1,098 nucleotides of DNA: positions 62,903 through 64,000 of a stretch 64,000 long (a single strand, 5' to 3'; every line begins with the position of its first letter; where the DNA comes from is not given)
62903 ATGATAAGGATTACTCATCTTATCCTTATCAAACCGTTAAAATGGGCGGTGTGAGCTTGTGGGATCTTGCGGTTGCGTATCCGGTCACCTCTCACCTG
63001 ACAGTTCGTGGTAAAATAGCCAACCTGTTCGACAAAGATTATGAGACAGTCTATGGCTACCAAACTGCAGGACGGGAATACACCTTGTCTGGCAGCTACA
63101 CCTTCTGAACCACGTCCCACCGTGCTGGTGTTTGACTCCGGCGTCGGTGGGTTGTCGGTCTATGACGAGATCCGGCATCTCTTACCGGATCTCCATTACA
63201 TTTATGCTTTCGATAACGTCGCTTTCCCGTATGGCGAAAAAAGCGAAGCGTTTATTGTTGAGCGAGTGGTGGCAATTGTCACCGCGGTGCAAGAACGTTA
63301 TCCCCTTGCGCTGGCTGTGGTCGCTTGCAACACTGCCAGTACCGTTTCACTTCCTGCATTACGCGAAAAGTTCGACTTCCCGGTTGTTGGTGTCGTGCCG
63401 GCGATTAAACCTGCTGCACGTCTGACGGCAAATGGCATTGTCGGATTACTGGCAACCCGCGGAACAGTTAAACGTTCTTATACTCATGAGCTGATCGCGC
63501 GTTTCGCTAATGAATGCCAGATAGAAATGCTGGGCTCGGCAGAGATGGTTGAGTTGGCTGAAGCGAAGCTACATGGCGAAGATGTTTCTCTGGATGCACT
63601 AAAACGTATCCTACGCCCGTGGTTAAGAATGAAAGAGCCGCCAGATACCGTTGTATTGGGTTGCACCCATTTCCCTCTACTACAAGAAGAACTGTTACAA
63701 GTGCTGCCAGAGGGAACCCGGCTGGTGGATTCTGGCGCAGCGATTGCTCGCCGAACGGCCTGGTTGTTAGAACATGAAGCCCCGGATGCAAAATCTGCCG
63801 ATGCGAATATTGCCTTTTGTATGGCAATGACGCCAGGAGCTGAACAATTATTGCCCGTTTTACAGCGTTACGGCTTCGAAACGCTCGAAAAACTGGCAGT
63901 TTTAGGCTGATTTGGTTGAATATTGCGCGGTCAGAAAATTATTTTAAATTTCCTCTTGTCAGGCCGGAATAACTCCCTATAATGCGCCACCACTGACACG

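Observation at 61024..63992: Densely stacked control signals: B12 riboswitch, btuB/murI 56-nt coding overlap, and rrnB P1 directly after murI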

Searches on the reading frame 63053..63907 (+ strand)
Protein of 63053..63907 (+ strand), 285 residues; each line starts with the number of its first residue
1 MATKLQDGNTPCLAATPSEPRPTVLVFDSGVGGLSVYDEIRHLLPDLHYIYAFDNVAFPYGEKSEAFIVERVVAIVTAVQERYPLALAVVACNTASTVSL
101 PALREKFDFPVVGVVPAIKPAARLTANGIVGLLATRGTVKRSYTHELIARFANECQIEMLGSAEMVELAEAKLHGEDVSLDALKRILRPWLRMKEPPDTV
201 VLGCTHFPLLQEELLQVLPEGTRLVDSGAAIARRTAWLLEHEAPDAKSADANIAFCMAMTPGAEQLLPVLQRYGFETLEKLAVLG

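Call 6: search_protein_families(proteins=[window:63053-63907:+], library=ncbifam)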
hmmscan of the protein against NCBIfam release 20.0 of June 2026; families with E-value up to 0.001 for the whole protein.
window:63053-63907:+ (285 aa): 5 families
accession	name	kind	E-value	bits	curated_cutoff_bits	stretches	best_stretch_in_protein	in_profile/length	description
NF002034.1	PRK00865.1-1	equivalog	1.5e-154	512.7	408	1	24-283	1-260/260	glutamate racemase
TIGR00067.1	glut_race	equivalog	6.3e-97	323.9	146.65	1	24-272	1-249/251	glutamate racemase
NF002035.0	PRK00865.1-3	equivalog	4.2e-41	141.3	328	1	25-248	7-228/267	glutamate racemase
NF052483.1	racemase_CuyB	equivalog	4.5e-08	33.3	190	1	87-235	74-221/225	cysteate racemase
TIGR00035.1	asp_race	subfamily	0.00011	21.9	93.1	1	84-212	76-204/236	amino acid racemase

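Call 8: find_related_loci(query=window:63053-63907:+, collection=genome_contigs, flank=3500)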
Query window:63053-63907:+ (285 aa) in genome_contigs; peptide patterns used: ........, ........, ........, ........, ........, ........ (x = any residue, [..] = any of these).
379 stretches matched a pattern; 329 encode a relative of the query (tblastn E <= 1e-3); the best 80 are kept; 80 distinct loci.
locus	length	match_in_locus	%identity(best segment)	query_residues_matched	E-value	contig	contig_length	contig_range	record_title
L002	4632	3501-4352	98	1-284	0e+0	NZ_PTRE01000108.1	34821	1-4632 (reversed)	Escherichia sp. MOD1-EC7003 MOD1-EC7003_108_length_34821_cov_127, whole genome shotgun sequence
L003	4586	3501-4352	97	1-284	0e+0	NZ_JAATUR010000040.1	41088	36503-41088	Escherichia coli strain SCPM-O-B-8794 40length=41088, whole genome shotgun sequence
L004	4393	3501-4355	96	1-285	0e+0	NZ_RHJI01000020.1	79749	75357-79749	Escherichia sp. E1V33 1V33_20_consensus, whole genome shotgun sequence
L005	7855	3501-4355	96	1-285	0e+0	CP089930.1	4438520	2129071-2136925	Escherichia coli strain E69 chromosome, complete genome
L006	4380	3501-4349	96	1-283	0e+0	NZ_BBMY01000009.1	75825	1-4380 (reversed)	Escherichia albertii NBRC 107761 = DSM 17582 strain NBRC 107761, whole genome shotgun sequence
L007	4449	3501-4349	96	1-283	0e+0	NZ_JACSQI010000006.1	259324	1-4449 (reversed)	Escherichia whittamii strain Sa2BVA5 NODE_6_length_259324_cov_8.836392, whole genome shotgun sequence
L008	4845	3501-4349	92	1-283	4e-178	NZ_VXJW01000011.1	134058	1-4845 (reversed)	Salmonella enterica subsp. arizonae strain CCUG 6322T contig_0000011, whole genome shotgun sequence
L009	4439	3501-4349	92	1-283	4e-178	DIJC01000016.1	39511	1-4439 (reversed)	MAG TPA_asm: Enterobacteriaceae bacterium UBA5654 UBA5654_contig_36, whole genome shotgun sequence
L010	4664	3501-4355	91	1-285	3e-176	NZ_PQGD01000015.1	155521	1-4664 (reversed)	Superficieibacter electus strain BP-1 NODE_15_length_155521_cov_39.9411, whole genome shotgun sequence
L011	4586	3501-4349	91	1-283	4e-177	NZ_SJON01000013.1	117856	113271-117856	Enterobacter quasihormaechei strain WCHEQ120003 13, whole genome shotgun sequence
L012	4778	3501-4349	90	1-283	7e-176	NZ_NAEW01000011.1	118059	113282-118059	Citrobacter braakii strain ATCC 51113 CbraakiiATCC_L001_NODE_11_length_118059__31.2294, whole genome shotgun sequence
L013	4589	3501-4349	91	1-283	2e-175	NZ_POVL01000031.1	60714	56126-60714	Enterobacter sichuanensis strain WCHECL1597 31, whole genome shotgun sequence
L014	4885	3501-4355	90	1-285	1e-174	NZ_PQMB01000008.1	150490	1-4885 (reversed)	Citrobacter amalonaticus strain S646 scaffold8.1, whole genome shotgun sequence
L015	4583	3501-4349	90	1-283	3e-176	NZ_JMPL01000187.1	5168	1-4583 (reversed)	Kluyvera ascorbata ATCC 33433 GKAS.assembly.187, whole genome shotgun sequence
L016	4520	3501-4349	89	1-283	2e-176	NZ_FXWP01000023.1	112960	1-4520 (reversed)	Kosakonia pseudosacchari strain JM-387, whole genome shotgun sequence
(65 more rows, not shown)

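Call 47: find_homologous_proteins(query=window:63053-63907:+, max_evalue=1e-40)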
Query window:63053-63907:+ (285 aa): 6680 proteins with E <= 1e-40 among 8000 candidates; the best 120 are listed.
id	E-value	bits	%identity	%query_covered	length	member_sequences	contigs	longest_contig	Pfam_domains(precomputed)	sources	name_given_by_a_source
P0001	2.5e-168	576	93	99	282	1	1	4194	PF01177.28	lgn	-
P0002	2.7e-167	573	92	99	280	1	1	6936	PF01177.28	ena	-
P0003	1.3e-166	571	91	99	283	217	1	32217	PF01177.28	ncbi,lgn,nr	ncbi:glutamate racemase [Salmonella enterica]|nr:glutamate racemase [Salmonella enterica]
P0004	1.9e-166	570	89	99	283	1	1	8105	PF01177.28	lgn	-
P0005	7.4e-166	568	92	99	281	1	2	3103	PF01177.28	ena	-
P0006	1.4e-165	567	89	99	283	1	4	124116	PF01177.28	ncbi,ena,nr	ncbi:MAG: glutamate racemase [Enterobacteriaceae bacterium]|nr:glutamate racemase [Enterobacteriacea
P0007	1.7e-165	567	89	99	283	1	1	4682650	PF01177.28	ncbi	ncbi:glutamate racemase [Salmonella enterica]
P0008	4.5e-165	566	89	99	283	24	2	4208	PF01177.28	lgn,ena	-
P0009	4.2e-164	562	89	99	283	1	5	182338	PF01177.28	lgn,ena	-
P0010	5.2e-164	562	89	99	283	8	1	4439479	PF01177.28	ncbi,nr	ncbi:glutamate racemase [Kosakonia sp. H02]|nr:glutamate racemase [Kosakonia sp. H02]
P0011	8.2e-164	561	89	99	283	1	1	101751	PF01177.28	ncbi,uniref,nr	ncbi:glutamate racemase [Enterobacter sp. Bisph1]|uniref:glutamate racemase n=1 Tax=Enterobacter sp.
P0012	9.6e-164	561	89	99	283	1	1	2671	PF01177.28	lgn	-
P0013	1.1e-163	561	89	99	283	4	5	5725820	PF01177.28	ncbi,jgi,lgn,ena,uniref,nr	ncbi:glutamate racemase [Kosakonia sp. MUSA4]|uniref:glutamate racemase n=1 Tax=Kosakonia sp. MUSA4 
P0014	1.9e-163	560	89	99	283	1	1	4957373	PF01177.28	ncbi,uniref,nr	ncbi:glutamate racemase [Kosakonia sacchari]|uniref:glutamate racemase n=1 Tax=Kosakonia sacchari Ta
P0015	2.0e-163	560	89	99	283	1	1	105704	PF01177.28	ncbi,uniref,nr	ncbi:glutamate racemase [Kosakonia sacchari]|uniref:glutamate racemase n=1 Tax=Kosakonia sacchari Ta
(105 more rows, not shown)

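Call 55: search_solved_structures(query=window:63053-63907:+, max_evalue=1e-20, show_alignments=1)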
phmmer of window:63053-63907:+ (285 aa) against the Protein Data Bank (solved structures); distinct sequences matched with E-value up to 1e-20: 16.
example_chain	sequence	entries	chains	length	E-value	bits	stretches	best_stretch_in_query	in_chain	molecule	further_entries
2jfn_A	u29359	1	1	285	9.9e-189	628.3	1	1-285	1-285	GLUTAMATE RACEMASE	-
2dwu_A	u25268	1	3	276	2.3e-30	109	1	24-246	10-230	Glutamate racemase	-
2gzm_A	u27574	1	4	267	3.1e-30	108.6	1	24-242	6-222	Glutamate racemase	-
2jfu_A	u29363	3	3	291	8.4e-30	107.2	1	21-267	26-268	GLUTAMATE RACEMASE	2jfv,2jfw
1zuw_A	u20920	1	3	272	1e-29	106.9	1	24-242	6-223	glutamate racemase 1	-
3hfr_A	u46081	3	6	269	8.5e-29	103.9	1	25-251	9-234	Glutamate racemase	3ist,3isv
2vvt_A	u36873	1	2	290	3.3e-28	101.9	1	24-241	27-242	GLUTAMATE RACEMASE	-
2jfo_A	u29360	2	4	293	3.4e-28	101.9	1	24-241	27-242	GLUTAMATE RACEMASE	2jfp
5w16_A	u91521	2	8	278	3.8e-26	95.2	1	17-243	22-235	Glutamate racemase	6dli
5hj7_A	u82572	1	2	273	3.8e-26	95.2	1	20-239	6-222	Glutamate racemase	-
2oho_A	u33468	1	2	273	2e-25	92.8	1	22-240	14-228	Glutamate Racemase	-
2ohg_A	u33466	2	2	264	2.3e-25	92.6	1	26-240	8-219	Glutamate racemase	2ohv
2jfq_A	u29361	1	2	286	9.9e-25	90.5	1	22-241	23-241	GLUTAMATE RACEMASE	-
3uhf_A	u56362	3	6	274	1.3e-24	90.2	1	24-256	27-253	Glutamate racemase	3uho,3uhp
1b73_A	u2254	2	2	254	4.1e-24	88.5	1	26-233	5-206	GLUTAMATE RACEMASE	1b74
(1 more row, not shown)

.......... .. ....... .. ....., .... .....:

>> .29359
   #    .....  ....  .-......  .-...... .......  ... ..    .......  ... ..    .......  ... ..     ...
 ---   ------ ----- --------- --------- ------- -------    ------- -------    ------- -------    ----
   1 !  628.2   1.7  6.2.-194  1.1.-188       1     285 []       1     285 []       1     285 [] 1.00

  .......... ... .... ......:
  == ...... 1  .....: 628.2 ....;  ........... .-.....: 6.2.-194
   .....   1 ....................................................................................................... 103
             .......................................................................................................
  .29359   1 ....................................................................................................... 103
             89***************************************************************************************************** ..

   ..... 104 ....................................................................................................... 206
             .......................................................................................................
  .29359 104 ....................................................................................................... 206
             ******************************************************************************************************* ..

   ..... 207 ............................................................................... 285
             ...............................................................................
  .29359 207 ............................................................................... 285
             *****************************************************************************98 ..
